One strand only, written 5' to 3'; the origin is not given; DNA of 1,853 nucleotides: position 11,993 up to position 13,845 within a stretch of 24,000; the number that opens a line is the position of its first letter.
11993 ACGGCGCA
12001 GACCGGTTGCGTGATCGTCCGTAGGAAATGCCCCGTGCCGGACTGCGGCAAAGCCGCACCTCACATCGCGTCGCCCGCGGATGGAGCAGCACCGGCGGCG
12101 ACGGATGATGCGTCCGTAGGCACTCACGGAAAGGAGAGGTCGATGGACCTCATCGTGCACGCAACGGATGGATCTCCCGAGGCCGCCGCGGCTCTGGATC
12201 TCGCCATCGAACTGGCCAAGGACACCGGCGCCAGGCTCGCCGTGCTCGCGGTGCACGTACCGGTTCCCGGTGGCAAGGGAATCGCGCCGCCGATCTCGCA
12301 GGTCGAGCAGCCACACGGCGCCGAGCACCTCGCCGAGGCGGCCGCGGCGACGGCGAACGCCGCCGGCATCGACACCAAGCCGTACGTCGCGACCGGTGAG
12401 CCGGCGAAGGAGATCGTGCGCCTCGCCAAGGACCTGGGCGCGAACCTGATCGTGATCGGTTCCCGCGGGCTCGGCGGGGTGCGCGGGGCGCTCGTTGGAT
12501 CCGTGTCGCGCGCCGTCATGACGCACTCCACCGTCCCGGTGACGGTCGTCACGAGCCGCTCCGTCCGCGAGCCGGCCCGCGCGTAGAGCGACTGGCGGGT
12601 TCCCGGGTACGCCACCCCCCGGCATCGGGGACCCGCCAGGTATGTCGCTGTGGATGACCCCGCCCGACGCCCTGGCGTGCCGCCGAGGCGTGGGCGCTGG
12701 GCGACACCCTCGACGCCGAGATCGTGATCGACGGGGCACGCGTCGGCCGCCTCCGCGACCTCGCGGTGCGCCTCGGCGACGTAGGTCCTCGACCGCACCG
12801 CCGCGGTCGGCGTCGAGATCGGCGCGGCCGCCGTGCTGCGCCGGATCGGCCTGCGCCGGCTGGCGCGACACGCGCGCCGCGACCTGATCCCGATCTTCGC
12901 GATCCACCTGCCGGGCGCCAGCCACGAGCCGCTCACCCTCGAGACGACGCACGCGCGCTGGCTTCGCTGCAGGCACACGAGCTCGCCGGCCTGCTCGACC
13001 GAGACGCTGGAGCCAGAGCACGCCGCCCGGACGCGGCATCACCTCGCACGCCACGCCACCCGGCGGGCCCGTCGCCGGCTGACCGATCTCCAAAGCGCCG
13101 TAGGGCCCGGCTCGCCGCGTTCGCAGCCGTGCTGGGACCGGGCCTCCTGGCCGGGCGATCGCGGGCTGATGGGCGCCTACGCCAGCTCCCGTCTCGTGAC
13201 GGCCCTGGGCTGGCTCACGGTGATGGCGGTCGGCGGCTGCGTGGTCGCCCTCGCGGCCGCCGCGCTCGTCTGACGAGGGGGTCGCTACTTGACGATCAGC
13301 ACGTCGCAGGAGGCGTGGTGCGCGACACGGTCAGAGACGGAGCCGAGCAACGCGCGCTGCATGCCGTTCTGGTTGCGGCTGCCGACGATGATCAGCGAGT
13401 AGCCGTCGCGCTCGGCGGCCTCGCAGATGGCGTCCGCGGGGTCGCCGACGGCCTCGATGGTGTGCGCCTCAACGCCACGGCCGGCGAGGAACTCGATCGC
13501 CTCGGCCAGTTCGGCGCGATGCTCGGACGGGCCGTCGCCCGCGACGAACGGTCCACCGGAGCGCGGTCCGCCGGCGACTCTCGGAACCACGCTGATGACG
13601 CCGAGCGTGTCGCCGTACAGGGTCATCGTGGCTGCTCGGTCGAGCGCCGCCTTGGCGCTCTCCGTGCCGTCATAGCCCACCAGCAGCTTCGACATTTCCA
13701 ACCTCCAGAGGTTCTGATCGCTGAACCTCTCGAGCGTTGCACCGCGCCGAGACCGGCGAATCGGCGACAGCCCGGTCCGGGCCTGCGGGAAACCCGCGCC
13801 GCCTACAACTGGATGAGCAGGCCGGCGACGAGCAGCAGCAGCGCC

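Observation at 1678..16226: Eight intergenic copies of a 15-bp palindrome (TGCGGN-WWW-NCCGCA) precede every transcription unit of the stress/hypoxia island, suggesting an uncharacterised regulon operator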

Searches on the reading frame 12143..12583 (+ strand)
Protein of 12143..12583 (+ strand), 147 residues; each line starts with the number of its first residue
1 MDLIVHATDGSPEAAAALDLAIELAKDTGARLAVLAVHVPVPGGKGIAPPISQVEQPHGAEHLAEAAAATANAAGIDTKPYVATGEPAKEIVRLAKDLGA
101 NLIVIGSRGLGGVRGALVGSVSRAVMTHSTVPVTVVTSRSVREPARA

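Call 11: search_protein_families(library=pfam, proteins=[window:12143-12583:+])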
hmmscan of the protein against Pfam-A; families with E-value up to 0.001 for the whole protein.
seq(147 aa): 1 family
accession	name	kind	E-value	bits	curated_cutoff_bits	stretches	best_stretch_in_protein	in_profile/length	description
PF00582.32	Usp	-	3.2e-31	109.2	24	1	4-136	5-140/141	Universal stress protein family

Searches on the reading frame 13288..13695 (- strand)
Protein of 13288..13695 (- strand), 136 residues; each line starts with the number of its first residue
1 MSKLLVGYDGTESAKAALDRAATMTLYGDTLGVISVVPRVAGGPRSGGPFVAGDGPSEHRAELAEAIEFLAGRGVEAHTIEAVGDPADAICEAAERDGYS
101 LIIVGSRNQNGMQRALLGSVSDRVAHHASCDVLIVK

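Call 11: search_protein_families(library=pfam, proteins=[window:13288-13695:-])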
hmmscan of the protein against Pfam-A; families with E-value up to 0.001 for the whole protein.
seq(136 aa): 1 family
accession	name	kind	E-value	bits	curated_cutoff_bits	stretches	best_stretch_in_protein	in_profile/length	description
PF00582.32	Usp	-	1.3e-31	110.5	24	1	2-136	3-141/141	Universal stress protein family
